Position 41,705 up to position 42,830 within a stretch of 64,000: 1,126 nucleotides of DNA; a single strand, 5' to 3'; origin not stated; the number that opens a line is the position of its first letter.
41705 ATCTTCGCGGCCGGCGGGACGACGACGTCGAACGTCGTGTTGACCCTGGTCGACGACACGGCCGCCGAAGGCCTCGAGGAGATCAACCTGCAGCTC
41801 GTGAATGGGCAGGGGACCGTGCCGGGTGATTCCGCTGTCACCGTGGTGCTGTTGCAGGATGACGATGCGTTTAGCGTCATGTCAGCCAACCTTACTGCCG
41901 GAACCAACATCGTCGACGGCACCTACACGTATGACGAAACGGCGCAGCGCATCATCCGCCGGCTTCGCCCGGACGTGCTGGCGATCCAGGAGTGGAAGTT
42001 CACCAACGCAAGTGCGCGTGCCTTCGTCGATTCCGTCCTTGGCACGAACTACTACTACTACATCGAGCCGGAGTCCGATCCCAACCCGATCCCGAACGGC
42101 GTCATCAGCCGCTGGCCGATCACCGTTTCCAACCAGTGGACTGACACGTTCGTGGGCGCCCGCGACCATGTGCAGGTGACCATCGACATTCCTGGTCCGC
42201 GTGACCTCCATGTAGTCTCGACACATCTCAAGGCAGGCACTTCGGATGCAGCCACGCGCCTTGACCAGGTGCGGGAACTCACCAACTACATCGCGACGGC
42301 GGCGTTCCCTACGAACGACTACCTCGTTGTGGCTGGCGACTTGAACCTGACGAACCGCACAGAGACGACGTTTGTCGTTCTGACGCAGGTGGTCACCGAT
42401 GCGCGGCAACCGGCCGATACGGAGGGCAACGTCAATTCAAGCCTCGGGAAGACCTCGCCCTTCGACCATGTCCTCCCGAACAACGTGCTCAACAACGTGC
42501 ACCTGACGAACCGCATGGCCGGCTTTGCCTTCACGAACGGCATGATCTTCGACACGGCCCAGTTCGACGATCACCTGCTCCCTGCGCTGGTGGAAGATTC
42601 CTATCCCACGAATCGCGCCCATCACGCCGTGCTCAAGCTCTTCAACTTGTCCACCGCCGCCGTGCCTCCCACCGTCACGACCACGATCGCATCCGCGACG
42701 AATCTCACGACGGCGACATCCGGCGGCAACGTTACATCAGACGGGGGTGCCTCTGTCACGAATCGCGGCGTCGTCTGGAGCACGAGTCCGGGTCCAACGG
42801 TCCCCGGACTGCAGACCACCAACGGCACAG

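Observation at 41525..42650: Calx-beta + EEP (DNase I-like) nuclease/phosphatase cassette embedded in giant protein 2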

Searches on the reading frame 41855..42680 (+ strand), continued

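Call 45: find_encoding_contigs(protein=P0014, flank=8000, max_places=2)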
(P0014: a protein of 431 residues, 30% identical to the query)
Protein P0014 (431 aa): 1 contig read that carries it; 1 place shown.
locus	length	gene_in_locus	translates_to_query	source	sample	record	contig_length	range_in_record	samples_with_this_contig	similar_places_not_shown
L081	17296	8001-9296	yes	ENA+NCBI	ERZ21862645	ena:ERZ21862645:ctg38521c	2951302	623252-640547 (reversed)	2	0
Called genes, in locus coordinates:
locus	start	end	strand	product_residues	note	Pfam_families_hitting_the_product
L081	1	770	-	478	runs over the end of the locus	PF06739:SBBP, PF01436:NHL (faint), PF06739:SBBP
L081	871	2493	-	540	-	PF06739:SBBP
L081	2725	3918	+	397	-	PF13506:Glyco_transf_21, PF13641:Glyco_tranf_2_3, PF00535:Glycos_transf_2, PF13632:Glyco_trans_2_3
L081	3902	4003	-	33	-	-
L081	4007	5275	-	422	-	PF13384:HTH_23, PF13518:HTH_28, PF13551:HTH_29, PF13565:HTH_32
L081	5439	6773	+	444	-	PF00275:EPSP_synthase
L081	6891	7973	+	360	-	PF04231:Endonuclease_1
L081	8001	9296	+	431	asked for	PF03372:Exo_endo_phos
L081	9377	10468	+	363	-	PF03372:Exo_endo_phos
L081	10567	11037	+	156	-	PF04186:FxsA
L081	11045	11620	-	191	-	PF00265:TK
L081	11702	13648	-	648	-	PF00669:Flagellin_N, PF00700:Flagellin_C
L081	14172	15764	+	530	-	PF11617:Cu-binding_MopE (weak)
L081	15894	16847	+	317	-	PF01368:DHH, PF02272:DHHA1 (weak)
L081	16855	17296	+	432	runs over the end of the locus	PF02310:B12-binding (weak), PF04055:Radical_SAM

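Call 46: find_encoding_contigs(protein=P0007, flank=8000, max_places=2)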
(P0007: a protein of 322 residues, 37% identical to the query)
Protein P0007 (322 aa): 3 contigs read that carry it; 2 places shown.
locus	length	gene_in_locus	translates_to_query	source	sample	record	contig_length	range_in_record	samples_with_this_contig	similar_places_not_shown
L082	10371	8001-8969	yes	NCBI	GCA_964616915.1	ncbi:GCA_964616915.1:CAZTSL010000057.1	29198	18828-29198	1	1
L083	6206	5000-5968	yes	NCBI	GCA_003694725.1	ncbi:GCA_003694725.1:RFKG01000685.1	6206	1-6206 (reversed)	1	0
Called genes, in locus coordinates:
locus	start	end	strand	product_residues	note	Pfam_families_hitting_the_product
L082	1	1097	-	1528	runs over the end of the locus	PF00515:TPR_1 (faint), PF02259:FAT (faint), PF07719:TPR_2 (faint), PF12895:ANAPC3 (faint), PF13174:TPR_6 (faint), PF13176:TPR_7 (faint), PF14559:TPR_19 (weak), PF14559:TPR_19 (weak), +12 more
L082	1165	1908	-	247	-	PF23914:TPR_CcmH_CycH (weak), PF13428:TPR_14 (faint), PF07719:TPR_2 (faint), PF13181:TPR_8 (faint), PF12895:ANAPC3, PF13174:TPR_6 (faint), PF13414:TPR_11 (faint), PF00515:TPR_1 (weak), +2 more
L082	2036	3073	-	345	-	-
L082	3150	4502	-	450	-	PF21305:type_II_gspD_N0 (weak), PF07660:STN, PF03958:Secretin_N, PF00263:Secretin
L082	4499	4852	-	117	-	PF04351:PilP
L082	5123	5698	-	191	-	PF04350:PilO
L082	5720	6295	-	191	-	PF05137:PilN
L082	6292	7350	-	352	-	PF11104:PilM_2, PF06723:MreB_Mbl (faint), PF14450:FtsA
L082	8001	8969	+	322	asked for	PF03372:Exo_endo_phos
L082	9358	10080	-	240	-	PF13620:CarboxypepD_reg (weak)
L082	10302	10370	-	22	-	?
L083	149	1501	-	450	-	PF21305:type_II_gspD_N0 (weak), PF07660:STN, PF03958:Secretin_N, PF00263:Secretin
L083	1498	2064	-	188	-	PF04351:PilP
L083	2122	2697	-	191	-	PF04350:PilO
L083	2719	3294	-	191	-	PF05137:PilN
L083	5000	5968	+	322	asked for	PF03372:Exo_endo_phos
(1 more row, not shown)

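Call 47: find_encoding_contigs(protein=P0006, flank=8000, max_places=2)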
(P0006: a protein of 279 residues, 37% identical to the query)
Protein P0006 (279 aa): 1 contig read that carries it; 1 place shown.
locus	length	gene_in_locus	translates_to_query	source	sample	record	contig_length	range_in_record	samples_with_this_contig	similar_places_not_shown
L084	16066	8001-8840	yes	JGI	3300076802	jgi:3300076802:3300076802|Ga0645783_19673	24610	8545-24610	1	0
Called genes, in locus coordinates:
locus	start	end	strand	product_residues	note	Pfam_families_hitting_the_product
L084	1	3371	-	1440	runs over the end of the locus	PF00112:Peptidase_C1, PF17963:Big_9 (faint), PF00041:fn3 (faint), PF00932:LTD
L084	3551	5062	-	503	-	-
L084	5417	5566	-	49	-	-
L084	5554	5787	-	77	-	-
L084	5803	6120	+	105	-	-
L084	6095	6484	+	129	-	PF01040:UbiA (weak)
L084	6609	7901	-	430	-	PF01040:UbiA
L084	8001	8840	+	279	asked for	PF03372:Exo_endo_phos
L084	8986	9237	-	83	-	-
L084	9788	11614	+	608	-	PF01411:tRNA-synt_2c, PF07973:tRNA_SAD, PF02272:DHHA1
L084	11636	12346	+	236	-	PF00117:GATase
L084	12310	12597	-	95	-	-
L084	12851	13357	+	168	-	-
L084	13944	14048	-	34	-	-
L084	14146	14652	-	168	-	-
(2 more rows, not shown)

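Call 48: find_encoding_contigs(protein=P0013, flank=8000, max_places=3)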
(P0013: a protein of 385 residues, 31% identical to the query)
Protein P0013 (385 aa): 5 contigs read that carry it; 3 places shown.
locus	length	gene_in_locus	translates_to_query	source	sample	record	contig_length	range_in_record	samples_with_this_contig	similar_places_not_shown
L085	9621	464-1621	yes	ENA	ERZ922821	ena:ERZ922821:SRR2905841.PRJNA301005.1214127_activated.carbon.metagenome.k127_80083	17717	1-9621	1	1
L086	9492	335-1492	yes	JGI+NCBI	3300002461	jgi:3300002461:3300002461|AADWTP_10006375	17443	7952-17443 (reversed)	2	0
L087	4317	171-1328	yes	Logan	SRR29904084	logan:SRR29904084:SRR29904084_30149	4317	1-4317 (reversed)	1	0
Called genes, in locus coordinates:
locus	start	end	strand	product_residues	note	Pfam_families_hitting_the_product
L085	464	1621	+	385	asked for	PF03372:Exo_endo_phos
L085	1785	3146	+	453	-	PF00657:Lipase_GDSL (weak), PF13472:Lipase_GDSL_2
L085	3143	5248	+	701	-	PF03062:MBOAT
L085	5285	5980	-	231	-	PF00293:NUDIX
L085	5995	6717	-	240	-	PF01636:APH (weak)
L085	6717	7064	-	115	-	PF00892:EamA (weak)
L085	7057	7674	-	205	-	-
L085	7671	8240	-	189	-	-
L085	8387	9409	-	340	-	-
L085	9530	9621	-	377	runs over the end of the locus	PF01926:MMR_HSR1 (faint), PF03193:RsgA_GTPase, PF00009:GTP_EFTU (faint)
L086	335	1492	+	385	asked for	PF03372:Exo_endo_phos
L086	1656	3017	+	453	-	PF00657:Lipase_GDSL (weak), PF13472:Lipase_GDSL_2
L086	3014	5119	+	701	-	PF03062:MBOAT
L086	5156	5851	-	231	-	PF00293:NUDIX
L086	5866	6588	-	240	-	PF01636:APH (weak)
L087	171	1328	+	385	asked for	PF03372:Exo_endo_phos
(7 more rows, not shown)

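Call 49: find_encoding_contigs(protein=P0001, flank=8000, max_places=2)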
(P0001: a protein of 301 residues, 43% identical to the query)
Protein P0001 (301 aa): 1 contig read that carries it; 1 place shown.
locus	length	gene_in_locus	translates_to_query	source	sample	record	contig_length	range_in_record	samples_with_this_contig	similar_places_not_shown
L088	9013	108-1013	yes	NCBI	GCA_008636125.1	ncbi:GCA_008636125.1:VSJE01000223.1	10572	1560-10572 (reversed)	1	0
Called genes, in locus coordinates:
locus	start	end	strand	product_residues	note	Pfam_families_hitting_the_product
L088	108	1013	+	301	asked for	PF03372:Exo_endo_phos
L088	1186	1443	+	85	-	-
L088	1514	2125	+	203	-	-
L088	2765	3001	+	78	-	-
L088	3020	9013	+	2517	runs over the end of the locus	?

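Call 50: find_encoding_contigs(protein=P0005, flank=8000, max_places=2)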
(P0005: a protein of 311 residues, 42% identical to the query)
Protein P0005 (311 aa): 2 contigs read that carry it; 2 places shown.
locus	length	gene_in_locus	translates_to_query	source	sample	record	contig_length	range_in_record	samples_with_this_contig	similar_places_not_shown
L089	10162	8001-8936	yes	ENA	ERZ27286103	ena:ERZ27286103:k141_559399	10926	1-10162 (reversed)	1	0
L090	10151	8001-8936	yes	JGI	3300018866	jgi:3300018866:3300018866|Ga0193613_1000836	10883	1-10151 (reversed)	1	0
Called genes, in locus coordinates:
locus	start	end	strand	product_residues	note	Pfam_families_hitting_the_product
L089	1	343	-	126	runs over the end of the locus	PF11964:SpoIIAA-like (weak)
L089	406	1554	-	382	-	PF01040:UbiA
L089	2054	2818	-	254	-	PF00106:adh_short, PF08659:KR, PF13561:adh_short_C2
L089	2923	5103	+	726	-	PF01590:GAF, PF13185:GAF_2, PF13492:GAF_3 (weak), PF00512:HisKA, PF02518:HATPase_c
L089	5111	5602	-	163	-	PF00072:Response_reg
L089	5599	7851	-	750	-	PF00672:HAMP, PF02518:HATPase_c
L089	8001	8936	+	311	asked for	PF03372:Exo_endo_phos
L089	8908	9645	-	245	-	PF20308:TPR-S (faint), PF13428:TPR_14 (faint), PF00515:TPR_1 (faint), PF07719:TPR_2 (faint), PF13174:TPR_6 (faint), PF13176:TPR_7 (faint), PF13181:TPR_8 (faint), PF13432:TPR_16 (weak), +5 more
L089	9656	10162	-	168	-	?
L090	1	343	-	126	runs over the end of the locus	PF11964:SpoIIAA-like (weak)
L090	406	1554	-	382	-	PF01040:UbiA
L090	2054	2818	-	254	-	PF00106:adh_short, PF08659:KR, PF13561:adh_short_C2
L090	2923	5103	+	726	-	PF01590:GAF, PF13185:GAF_2, PF13492:GAF_3 (weak), PF00512:HisKA, PF02518:HATPase_c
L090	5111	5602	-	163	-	PF00072:Response_reg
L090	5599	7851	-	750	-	PF00672:HAMP, PF02518:HATPase_c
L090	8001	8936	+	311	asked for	PF03372:Exo_endo_phos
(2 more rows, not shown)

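Call 65: search_solved_structures(query=A3, max_evalue=1, show_alignments=5)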
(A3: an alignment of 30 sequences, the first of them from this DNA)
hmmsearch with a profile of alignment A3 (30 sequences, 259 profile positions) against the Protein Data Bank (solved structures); distinct sequences matched with E-value up to 1: 21.
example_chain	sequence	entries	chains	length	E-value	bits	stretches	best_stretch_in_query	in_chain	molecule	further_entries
2ddr_A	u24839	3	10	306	1.3e-09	41.2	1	73-160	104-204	Sphingomyelin phosphodiesterase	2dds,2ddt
2uyr_X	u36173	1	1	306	1.3e-09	41.2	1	73-160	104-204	SPHINGOMYELINASE C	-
3i5v_A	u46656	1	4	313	1.6e-08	37.6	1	74-236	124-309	Beta-hemolysin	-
1zwx_A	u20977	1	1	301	2.3e-08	37.1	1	73-173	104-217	sphingomyelinase-c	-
7cne_A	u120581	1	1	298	1.4e-07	34.6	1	74-166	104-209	Sphingomyelinase C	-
3i41_A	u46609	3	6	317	1.9e-07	34.1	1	74-177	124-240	Beta-hemolysin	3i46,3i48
3k55_A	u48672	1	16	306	1.9e-07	34.1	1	74-176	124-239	Beta-hemolysin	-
6ca4_A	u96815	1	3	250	0.002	20.9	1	92-158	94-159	Tyrosyl-DNA phosphodiesterase 2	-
4f1h_A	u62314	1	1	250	0.0041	19.9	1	93-159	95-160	Tyrosyl-DNA phosphodiesterase 2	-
4f1h_B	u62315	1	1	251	0.0041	19.9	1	93-159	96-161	Tyrosyl-DNA phosphodiesterase 2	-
4fpv_A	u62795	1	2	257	0.0044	19.8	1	93-159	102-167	Tyrosyl-DNA phosphodiesterase 2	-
4ruw_A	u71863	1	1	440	0.0053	19.5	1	92-161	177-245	Endonuclease/exonuclease/phosphatase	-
2jc5_A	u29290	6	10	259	0.0056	19.5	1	3-158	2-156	EXODEOXYRIBONUCLEASE | PUTATIVE EXODEOXYRIBONUCLEASE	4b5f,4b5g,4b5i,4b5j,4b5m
5ino_A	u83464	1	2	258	0.031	17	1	94-159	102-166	Tyrosyl-DNA phosphodiesterase 2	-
5j3p_A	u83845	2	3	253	0.036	16.8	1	94-158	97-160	Tyrosyl-DNA phosphodiesterase 2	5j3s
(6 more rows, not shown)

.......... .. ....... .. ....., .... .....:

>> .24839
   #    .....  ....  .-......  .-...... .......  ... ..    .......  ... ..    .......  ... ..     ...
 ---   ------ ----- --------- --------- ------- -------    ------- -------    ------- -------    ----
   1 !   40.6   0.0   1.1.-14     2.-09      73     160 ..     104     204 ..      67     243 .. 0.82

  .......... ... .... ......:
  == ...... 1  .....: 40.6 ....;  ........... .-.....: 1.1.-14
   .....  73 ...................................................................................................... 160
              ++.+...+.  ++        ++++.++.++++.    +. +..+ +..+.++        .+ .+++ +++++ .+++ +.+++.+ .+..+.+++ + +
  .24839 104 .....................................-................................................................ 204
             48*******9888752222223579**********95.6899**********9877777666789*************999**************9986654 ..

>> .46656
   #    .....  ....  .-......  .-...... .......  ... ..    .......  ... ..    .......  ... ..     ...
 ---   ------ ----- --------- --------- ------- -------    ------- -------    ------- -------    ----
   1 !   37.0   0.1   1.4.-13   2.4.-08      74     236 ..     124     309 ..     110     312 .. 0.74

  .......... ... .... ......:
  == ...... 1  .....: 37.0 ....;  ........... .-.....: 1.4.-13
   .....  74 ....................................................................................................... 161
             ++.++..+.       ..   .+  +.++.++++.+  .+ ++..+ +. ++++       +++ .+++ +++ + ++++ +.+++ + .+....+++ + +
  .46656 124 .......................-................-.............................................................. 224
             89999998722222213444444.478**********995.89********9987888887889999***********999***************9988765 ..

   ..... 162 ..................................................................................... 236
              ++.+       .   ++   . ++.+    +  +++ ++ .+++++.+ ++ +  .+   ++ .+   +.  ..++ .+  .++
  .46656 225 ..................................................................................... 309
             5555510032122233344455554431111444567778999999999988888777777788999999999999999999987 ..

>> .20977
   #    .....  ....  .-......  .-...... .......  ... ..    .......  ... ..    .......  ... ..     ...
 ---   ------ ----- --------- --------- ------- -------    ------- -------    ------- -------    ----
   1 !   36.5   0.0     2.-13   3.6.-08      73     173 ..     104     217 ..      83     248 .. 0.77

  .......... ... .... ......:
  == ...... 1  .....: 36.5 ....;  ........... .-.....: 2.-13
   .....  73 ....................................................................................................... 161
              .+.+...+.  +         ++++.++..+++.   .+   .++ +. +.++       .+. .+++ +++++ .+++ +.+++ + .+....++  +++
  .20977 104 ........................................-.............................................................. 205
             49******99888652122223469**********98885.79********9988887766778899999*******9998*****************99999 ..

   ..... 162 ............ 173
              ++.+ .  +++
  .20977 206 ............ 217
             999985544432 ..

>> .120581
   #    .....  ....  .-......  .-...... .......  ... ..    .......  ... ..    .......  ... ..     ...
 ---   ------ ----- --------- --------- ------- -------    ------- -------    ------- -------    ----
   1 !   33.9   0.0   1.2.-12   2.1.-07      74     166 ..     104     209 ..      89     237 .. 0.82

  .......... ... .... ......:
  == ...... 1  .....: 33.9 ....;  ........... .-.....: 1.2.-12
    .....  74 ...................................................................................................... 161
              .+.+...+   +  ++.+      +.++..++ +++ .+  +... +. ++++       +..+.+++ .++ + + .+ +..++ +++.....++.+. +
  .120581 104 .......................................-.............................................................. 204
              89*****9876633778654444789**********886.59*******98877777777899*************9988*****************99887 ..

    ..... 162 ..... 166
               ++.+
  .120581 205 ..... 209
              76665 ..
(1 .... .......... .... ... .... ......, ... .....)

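Call 69: search_protein_families(library=pfam, proteins=[P0027, P0037, P0050, P0063, P0069, P0072, P0080, P0129, P0020, P0038], max_evalue=0.0001)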
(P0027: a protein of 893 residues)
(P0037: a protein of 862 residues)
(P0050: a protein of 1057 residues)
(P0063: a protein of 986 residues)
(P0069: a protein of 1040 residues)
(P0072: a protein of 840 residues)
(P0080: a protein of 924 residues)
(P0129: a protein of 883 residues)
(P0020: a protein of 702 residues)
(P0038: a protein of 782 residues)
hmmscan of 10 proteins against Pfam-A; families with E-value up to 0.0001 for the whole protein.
P0027 (893 aa): 2 families
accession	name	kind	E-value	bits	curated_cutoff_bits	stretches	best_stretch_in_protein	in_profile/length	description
PF05345.18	He_PIG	-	1.4e-11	45.1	24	1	296-375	2-96/96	Putative Ig domain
PF03372.29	Exo_endo_phos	-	1.8e-10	41.4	24.5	1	55-242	25-214/225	Endonuclease/Exonuclease/phosphatase family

P0037 (862 aa): 1 family
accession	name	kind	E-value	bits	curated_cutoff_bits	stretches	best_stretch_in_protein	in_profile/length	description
PF03372.29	Exo_endo_phos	-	3.4e-08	34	24.5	1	627-812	25-214/225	Endonuclease/Exonuclease/phosphatase family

P0050 (1057 aa): 2 families
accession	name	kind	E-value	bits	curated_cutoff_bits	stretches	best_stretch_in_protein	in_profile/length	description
PF03372.29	Exo_endo_phos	-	9e-09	35.8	24.5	1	53-243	25-215/225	Endonuclease/Exonuclease/phosphatase family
PF00041.27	fn3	-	4.4e-07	30.4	25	0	770-853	2-81/84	Fibronectin type III domain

P0063 (986 aa): 4 families
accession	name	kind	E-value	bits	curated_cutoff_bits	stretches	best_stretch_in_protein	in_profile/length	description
PF19077.6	Big_13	-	1.3e-14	54.9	27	0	319-370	46-94/102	Bacterial Ig-like domain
PF03372.29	Exo_endo_phos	-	1.2e-11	45.2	24.5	1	753-941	25-216/225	Endonuclease/Exonuclease/phosphatase family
PF24421.1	Ig_J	-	5.9e-06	26.8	29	0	433-457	71-95/104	Tip attachment protein J, Ig-like domain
PF13750.12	Big_3_3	-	8.1e-05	22.8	27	0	265-314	12-62/157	Bacterial Ig-like domain (group 3)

P0069 (1040 aa): 4 families
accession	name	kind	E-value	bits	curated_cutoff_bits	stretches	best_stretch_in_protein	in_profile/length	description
PF18887.5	MBG_3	-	1.2e-139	455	25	6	485-556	1-72/72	MBG domain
PF03372.29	Exo_endo_phos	-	1.1e-10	42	24.5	1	50-239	25-215/225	Endonuclease/Exonuclease/phosphatase family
PF22352.2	K319L-like_PKD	-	6.3e-08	33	27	1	318-395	11-84/84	K319L-like, PKD domain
PF18911.6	PKD_4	-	9.7e-05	22.8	27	1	318-391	17-81/85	PKD domain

P0072 (840 aa): 3 families
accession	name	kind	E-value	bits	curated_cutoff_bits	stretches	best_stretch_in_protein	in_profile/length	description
PF03372.29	Exo_endo_phos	-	2.8e-10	40.8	24.5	1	604-791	25-215/225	Endonuclease/Exonuclease/phosphatase family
PF19077.6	Big_13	-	2.1e-07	31.8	27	0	539-564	68-93/102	Bacterial Ig-like domain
PF07495.19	Y_Y_Y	-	3.9e-05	23.9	26.6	0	104-120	33-49/65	Y_Y_Y domain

P0080 (924 aa): 7 families
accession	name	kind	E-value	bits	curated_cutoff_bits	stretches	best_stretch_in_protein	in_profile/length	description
PF05345.18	He_PIG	-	4.2e-60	200.6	24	6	369-451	3-95/96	Putative Ig domain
PF22352.2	K319L-like_PKD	-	1.4e-16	60.7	27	0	392-446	25-79/84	K319L-like, PKD domain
PF17963.7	Big_9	-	6.8e-14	53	23.6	0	497-535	46-87/89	Bacterial Ig domain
PF24908.1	Ig_SIBA-E_2nd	-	7.4e-10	39.4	27.8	0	491-556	40-106/117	Integrin beta-like protein A-E, second Ig-like domain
PF03372.29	Exo_endo_phos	-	2.1e-09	37.9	24.5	1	45-232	25-217/225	Endonuclease/Exonuclease/phosphatase family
PF20164.4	GspA_SrpA_N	-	7.8e-07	29.9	27.4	0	515-626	20-112/117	GspA/SrpA SigLec-like domain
PF19077.6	Big_13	-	1.9e-05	25.5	27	0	597-623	71-98/102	Bacterial Ig-like domain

P0129 (883 aa): 3 families
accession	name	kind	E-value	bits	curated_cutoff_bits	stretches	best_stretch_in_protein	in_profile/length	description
PF18998.6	Flg_new_2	-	8.5e-26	90.2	23.6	2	400-458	8-70/73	Divergent InlB B-repeat domain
PF03372.29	Exo_endo_phos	-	1.4e-06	28.6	24.5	1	79-214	25-156/225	Endonuclease/Exonuclease/phosphatase family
PF09479.16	Flg_new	-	1.5e-05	25.5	27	0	403-453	9-62/65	Listeria-Bacteroides repeat domain (List_Bact_rpt)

P0020 (702 aa): 2 families
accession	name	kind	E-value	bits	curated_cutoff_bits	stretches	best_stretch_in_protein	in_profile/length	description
PF03372.29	Exo_endo_phos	-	1.2e-09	38.7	24.5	1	62-238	25-204/225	Endonuclease/Exonuclease/phosphatase family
PF00932.25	LTD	-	2.9e-08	34.5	34.3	1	519-608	32-103/109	Lamin Tail Domain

P0038 (782 aa): 3 families
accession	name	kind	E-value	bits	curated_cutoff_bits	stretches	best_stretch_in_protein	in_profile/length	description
PF03372.29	Exo_endo_phos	-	2.3e-11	44.3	24.5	1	54-243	25-218/225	Endonuclease/Exonuclease/phosphatase family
PF00041.27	fn3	-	2e-07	31.6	25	0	300-385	3-67/84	Fibronectin type III domain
PF16656.11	Pur_ac_phosph_N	-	1.1e-05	26.4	30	0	600-650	55-93/93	Purple acid Phosphatase, N-terminal domain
